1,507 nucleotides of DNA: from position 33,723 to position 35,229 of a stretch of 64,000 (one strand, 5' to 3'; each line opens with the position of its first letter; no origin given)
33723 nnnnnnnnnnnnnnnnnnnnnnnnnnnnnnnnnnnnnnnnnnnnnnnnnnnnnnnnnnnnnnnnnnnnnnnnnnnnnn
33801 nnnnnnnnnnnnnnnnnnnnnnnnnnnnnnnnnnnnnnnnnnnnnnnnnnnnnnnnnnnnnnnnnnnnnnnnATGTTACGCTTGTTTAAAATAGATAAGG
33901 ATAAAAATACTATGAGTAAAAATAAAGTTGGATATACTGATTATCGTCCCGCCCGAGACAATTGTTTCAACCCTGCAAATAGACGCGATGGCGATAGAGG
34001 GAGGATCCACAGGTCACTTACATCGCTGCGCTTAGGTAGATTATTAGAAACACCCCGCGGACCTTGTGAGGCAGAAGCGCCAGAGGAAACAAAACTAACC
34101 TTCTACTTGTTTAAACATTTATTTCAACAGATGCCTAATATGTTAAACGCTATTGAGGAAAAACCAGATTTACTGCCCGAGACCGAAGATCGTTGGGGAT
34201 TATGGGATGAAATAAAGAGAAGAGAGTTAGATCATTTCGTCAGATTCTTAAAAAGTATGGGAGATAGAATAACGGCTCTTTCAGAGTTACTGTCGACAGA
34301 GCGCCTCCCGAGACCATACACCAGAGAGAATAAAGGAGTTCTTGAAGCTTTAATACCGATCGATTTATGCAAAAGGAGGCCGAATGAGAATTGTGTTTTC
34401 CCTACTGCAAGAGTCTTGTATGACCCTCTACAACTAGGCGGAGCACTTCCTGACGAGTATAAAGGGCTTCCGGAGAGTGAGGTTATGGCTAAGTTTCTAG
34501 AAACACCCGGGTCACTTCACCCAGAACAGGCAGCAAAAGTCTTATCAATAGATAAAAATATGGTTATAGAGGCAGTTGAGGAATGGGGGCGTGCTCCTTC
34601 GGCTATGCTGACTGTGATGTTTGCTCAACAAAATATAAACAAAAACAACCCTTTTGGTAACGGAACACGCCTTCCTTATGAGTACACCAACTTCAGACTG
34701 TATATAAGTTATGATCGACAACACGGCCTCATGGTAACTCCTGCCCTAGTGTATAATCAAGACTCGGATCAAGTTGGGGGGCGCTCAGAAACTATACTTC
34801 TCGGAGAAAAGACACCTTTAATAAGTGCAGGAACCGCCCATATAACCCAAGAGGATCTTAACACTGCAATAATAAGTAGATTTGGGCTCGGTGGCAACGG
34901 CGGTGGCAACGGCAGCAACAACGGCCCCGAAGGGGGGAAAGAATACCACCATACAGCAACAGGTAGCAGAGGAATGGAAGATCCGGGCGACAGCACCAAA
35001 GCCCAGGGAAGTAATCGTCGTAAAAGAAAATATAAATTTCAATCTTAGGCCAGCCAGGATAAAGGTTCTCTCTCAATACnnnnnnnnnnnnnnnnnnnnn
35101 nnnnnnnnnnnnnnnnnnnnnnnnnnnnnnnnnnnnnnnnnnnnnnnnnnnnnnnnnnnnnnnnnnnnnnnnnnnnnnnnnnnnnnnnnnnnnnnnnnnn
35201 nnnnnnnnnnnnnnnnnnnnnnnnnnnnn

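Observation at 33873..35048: High-GC orphan ORF with Gly/Asn-rich, strongly basic C-terminus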

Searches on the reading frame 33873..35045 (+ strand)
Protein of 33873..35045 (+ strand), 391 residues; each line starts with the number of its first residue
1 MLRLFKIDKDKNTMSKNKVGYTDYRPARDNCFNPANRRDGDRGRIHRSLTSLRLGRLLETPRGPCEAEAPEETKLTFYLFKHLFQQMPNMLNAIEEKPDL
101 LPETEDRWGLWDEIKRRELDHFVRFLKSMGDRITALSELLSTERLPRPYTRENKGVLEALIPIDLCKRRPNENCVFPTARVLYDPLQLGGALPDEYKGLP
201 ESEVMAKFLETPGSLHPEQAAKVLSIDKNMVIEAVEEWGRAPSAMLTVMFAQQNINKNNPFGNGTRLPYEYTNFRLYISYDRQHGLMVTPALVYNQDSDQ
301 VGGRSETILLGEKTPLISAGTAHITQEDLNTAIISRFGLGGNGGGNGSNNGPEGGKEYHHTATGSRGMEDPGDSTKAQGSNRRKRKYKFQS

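Call 4: search_protein_families(library=pfam, proteins=[window:33873-35045:+], max_evalue=10)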
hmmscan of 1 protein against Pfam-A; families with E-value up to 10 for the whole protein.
window:33873-35045:+ (391 aa): 0 families

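Call 7: find_homologous_proteins(query=window:33873-35045:+, max_evalue=0.01)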
Query window:33873-35045:+ (391 aa): 1 proteins with E <= 0.01 among 4760 candidates.
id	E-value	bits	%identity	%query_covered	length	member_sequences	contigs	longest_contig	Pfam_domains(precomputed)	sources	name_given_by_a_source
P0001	2.7e-258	875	100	97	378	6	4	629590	-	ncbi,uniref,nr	ncbi:hypothetical protein H6802_03780 [Candidatus Nomurabacteria bacterium]|uniref:Uncharacterized p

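Call 11: list_cluster_members(proteins=[P0001])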
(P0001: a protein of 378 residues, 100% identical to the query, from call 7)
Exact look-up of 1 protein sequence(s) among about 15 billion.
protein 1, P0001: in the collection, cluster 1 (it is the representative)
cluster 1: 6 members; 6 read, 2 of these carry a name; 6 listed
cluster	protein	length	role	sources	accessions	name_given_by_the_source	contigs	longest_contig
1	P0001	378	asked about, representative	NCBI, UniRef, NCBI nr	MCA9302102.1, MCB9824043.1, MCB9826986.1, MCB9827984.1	hypothetical protein H6802_03780 [Candidatus Nomurabacteria bacterium] | Uncharacterized protein n=1 Tax=candidate division WWE3 bacterium TaxID=2053526 ... | hypothetical protein [candidate division WWE3 bacterium]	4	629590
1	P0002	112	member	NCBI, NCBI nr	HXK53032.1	MAG TPA: hypothetical protein PLF29_03525, partial [bacterium] | hypothetical protein [bacterium]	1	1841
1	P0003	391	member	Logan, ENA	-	-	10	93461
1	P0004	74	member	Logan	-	-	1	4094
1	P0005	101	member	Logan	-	-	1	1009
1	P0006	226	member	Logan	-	-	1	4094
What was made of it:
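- Closest known: Taxonomically restricted. Same: It is already deposited as 'hypothetical protein' (H6802_03780; calls 7, 11).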

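Call 16: search_protein_families(library=phrogs, proteins=[window:33873-35045:+], max_evalue=10)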
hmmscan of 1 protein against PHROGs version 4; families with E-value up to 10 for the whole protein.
window:33873-35045:+ (391 aa): 0 families

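Call 18: predict_structure(protein=window:33912-35045:+)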
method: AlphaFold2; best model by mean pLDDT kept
length: 378 residues; sequences in the alignment: 1
mean_pLDDT: 35.6   pTM: 0.22
mean pLDDT of the five models: 35.6, 32.0, 30.9, 30.5, 28.2
residues with pLDDT >= 90: 0; 70-90: 0; 50-70: 11; < 50: 367
segments of 3 or more residues with pLDDT < 50: 1-85, 87-89, 101-378
pLDDT, mean of each block of 10 residues (from residue 1): 27 32 31 30 36 40 43 42 47 57 44 41 39 35 35 36 32 33 42 37 39 40 40 32 32 32 36 32 29 28 24 33 30 32 30 35 36 34
secondary structure, 60 per line:
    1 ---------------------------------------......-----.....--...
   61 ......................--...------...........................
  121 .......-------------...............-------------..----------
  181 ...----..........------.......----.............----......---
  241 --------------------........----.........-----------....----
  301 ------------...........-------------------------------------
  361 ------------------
elements in order: H40-45 H51-55 H58-82 H94-127 H141-155 H188-197 H204-210 H215-227 E232-237 E261-268 E273-281 E293-296 H313-323
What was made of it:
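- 33912..34097 (+): N-terminal Arg-rich arm, residues 14-75, predicted disordered. AF2 pLDDT is below 45 (call 18).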

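Call 19: find_encoding_contigs(protein=P0001, flank=10000, max_places=10)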
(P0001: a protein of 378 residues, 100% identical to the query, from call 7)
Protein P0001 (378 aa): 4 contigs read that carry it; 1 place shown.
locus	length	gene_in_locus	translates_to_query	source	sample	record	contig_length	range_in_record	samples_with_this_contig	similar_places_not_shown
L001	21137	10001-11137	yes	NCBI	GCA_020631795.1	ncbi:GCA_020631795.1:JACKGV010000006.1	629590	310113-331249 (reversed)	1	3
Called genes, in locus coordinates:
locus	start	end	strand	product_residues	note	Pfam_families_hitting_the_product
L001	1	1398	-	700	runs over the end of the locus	PF00580:UvrD-helicase (weak)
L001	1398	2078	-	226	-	PF00590:TP_methylase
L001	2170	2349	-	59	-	PF00471:Ribosomal_L33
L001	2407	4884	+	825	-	PF00133:tRNA-synt_1, PF09334:tRNA-synt_1g, PF13603:tRNA-synt_1_2, PF00133:tRNA-synt_1, PF08264:Anticodon_1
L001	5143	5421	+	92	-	PF00076:RRM_1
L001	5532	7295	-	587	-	PF13520:AA_permease_2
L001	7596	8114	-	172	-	-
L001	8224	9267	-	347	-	PF00512:HisKA, PF02518:HATPase_c, PF14501:HATPase_c_5 (weak)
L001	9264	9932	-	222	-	PF00072:Response_reg, PF00486:Trans_reg_C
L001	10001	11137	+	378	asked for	-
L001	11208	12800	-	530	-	-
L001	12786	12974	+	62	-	-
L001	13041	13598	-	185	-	PF00561:Abhydrolase_1 (faint), PF06821:Ser_hydrolase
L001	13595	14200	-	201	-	PF00702:Hydrolase, PF13419:HAD_2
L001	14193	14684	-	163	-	PF06185:YecM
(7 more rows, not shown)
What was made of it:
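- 33912..35048 (+): CDS as annotated by NCBI (378 aa, hypothetical protein H6802_03780 in GCA_020631795.1); the more likely start. Calls 7, 11 and 19.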

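Call 34: find_related_loci(query=window:33912-35045:+, collection=viral_contigs, flank=10000)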
Query window:33912-35045:+ (378 aa) in viral_contigs; peptide patterns used: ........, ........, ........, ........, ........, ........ (x = any residue, [..] = any of these).
No stretch of DNA in the collection matches any of the patterns.

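Call 35: find_related_loci(query=window:33912-35045:+, collection=metagenome_contigs, flank=10000)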
Query window:33912-35045:+ (378 aa) in metagenome_contigs; peptide patterns used: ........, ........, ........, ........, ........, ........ (x = any residue, [..] = any of these).
51 stretches matched a pattern; 1 encode a relative of the query (tblastn E <= 1e-3); 1 distinct loci.
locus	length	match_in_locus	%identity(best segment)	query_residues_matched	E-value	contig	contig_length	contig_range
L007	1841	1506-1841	100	1-112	1e-77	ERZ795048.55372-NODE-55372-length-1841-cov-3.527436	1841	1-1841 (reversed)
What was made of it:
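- Tried and rejected: The metagenome scan returned only a 100%-identical fragment (call 35).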

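Call 37: search_solved_structures(query=window:33873-35045:+, max_evalue=10)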
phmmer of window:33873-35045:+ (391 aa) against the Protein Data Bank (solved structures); distinct sequences matched with E-value up to 10: 0.

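Call 38: search_protein_families(library=ncbifam, proteins=[window:33873-35045:+], max_evalue=10)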
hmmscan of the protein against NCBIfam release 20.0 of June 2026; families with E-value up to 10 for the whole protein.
window:33873-35045:+ (391 aa): 0 families

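Call 39: search_protein_families(library=padloc, proteins=[window:33873-35045:+], max_evalue=10)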
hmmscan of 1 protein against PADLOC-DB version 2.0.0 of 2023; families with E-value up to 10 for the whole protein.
window:33873-35045:+ (391 aa): 0 families

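Call 50: search_protein_representatives(protein=window:33873-35045:+)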
Query: 391 residues. Proteins with E-value up to 0.001 (for the whole library): 1; up to 1e-10: 1; up to 1e-30: 1. The best 1 are listed.
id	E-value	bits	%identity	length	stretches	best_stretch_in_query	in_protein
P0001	8.6e-259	874.6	100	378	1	14-391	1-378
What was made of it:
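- No donor homologue exists in 15 billion proteins (call 50). It is lineage-specific and probably fast-evolving, like many effectors (calls 7, 50). It has no homologue at all (call 50).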

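Call 51: search_dna_similar(query=window:33873-35045:+, collection=phages, mode=protein, max_evalue=10, max_rows=10)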
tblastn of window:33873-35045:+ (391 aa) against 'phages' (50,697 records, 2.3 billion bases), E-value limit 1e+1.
No match.

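Call 52: search_dna_similar(query=window:33873-35045:+, collection=plasmids, mode=protein, max_evalue=10, max_rows=10)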
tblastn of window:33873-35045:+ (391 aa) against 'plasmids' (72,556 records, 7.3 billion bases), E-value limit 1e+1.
No match.
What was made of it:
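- On Horizontally acquired gene / genomic island: No donor homologue exists (calls 50, 51, 52).
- Orphan: only self hits (calls 7, 50) and nothing in profile, PDB, phage or plasmid libraries (calls 4, 16, 37, 38, 39, 51, 52). No match was found in viral contigs, phage or plasmid collections (calls 34, 51, 52).
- Tried and rejected: PDB sequences (call 37), tblastn against phages and plasmids (calls 51, 52) and IMG/VR pattern scan (call 34) also found nothing.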

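Call 64: find_encoding_contigs(protein=P0006, flank=5000, max_places=3)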
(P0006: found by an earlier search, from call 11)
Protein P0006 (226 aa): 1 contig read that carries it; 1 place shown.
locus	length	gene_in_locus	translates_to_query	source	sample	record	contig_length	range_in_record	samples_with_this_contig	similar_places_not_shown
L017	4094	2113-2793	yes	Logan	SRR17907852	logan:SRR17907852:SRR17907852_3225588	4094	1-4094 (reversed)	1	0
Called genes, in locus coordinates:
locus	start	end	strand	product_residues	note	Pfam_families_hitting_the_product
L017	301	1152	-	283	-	PF00512:HisKA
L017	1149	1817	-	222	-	PF00072:Response_reg, PF00486:Trans_reg_C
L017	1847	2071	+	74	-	-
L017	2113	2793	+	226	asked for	-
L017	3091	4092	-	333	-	?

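Call 65: find_encoding_contigs(protein=P0003, flank=3000, max_places=10)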
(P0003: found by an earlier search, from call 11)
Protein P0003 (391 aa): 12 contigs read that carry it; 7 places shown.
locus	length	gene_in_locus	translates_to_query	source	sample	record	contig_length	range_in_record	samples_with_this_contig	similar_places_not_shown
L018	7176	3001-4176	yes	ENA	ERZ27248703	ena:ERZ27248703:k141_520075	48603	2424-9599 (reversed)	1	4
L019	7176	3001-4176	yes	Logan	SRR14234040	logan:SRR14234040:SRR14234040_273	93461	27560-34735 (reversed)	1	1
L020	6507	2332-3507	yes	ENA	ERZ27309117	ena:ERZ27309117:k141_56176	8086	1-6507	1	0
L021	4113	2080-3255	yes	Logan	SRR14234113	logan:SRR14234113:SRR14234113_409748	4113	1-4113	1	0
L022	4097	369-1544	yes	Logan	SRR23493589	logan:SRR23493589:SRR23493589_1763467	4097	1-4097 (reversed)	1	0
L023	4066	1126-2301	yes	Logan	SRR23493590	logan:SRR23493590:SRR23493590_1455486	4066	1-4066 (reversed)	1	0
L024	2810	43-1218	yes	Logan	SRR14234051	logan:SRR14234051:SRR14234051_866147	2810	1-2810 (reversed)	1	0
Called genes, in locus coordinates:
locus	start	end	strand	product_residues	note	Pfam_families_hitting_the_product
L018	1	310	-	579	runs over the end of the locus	PF13520:AA_permease_2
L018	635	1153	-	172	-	-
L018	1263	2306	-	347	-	PF00512:HisKA, PF02518:HATPase_c, PF14501:HATPase_c_5 (weak)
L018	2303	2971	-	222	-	PF00072:Response_reg, PF00486:Trans_reg_C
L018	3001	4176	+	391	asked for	-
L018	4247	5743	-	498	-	-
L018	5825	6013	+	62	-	-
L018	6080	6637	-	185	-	PF00561:Abhydrolase_1 (faint), PF06821:Ser_hydrolase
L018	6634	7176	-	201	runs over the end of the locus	PF00702:Hydrolase, PF13419:HAD_2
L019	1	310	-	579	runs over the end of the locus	PF13520:AA_permease_2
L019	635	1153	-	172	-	-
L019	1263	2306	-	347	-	PF00512:HisKA, PF02518:HATPase_c, PF14501:HATPase_c_5 (weak)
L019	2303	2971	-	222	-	PF00072:Response_reg, PF00486:Trans_reg_C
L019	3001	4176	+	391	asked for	-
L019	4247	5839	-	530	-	-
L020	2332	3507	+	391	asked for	-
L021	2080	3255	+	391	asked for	-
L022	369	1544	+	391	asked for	-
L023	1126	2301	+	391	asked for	-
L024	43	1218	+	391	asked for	-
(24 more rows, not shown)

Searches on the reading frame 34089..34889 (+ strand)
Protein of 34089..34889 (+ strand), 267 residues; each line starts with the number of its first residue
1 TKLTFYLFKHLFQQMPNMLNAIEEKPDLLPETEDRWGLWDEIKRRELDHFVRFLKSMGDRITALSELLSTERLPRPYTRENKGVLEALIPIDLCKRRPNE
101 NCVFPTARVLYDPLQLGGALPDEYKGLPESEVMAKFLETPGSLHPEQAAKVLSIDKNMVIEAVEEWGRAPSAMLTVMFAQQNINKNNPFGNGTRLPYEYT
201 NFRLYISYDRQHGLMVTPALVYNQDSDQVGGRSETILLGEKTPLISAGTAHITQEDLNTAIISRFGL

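Call 63: predict_structure(protein=window:34089-34889:+)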
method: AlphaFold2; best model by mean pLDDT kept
length: 267 residues; sequences in the alignment: 1
mean_pLDDT: 39.0   pTM: 0.23
mean pLDDT of the five models: 39.0, 36.6, 34.7, 33.7, 31.8
residues with pLDDT >= 90: 0; 70-90: 13; 50-70: 27; < 50: 227
segments of 3 or more residues with pLDDT < 50: 1-9, 50-121, 123-125, 127-267
pLDDT, mean of each block of 10 residues (from residue 1): 41 55 66 75 60 46 41 35 29 32 29 34 46 40 41 41 37 27 31 32 32 31 32 30 27 34 28
secondary structure, 60 per line:
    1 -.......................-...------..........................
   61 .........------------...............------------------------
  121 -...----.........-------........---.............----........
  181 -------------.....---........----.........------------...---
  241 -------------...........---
elements in order: H2-24 H35-69 H82-96 H129-137 H145-152 H156-168 H173-180 E194-198 E202-209 E214-222 E235-237 H254-264
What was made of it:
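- Structure prediction failed (pLDDT 35.6 and 39.0; calls 18, 63), so the folded core is supported only by composition.
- Tried and rejected: The full protein and the core alone, both without an alignment, gave pLDDT 35.6 and 39.0 (calls 18, 63).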

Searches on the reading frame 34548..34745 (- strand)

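Call 55: search_protein_families(library=pfam, proteins=[window:34548-34745:-], max_evalue=1)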
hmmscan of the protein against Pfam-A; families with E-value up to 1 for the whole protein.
seq(66 aa): 1 family
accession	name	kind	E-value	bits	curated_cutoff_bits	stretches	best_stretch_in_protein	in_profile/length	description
PF07894.18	SACK1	-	0.1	12.6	21.4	1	6-48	138-180/274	Scaffolding anchor of CK1 domain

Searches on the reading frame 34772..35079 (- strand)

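Call 55: search_protein_families(library=pfam, proteins=[window:34861-35079:-, window:34821-35072:-, window:34772-35038:-], max_evalue=1)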
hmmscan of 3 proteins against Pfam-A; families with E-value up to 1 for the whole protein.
seq(73 aa): 0 families

seq(84 aa): 1 family
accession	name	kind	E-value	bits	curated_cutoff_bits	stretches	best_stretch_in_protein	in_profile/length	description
PF07885.22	Ion_trans_2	-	0.023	15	22.5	1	13-59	29-77/79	Ion channel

seq(89 aa): 0 families
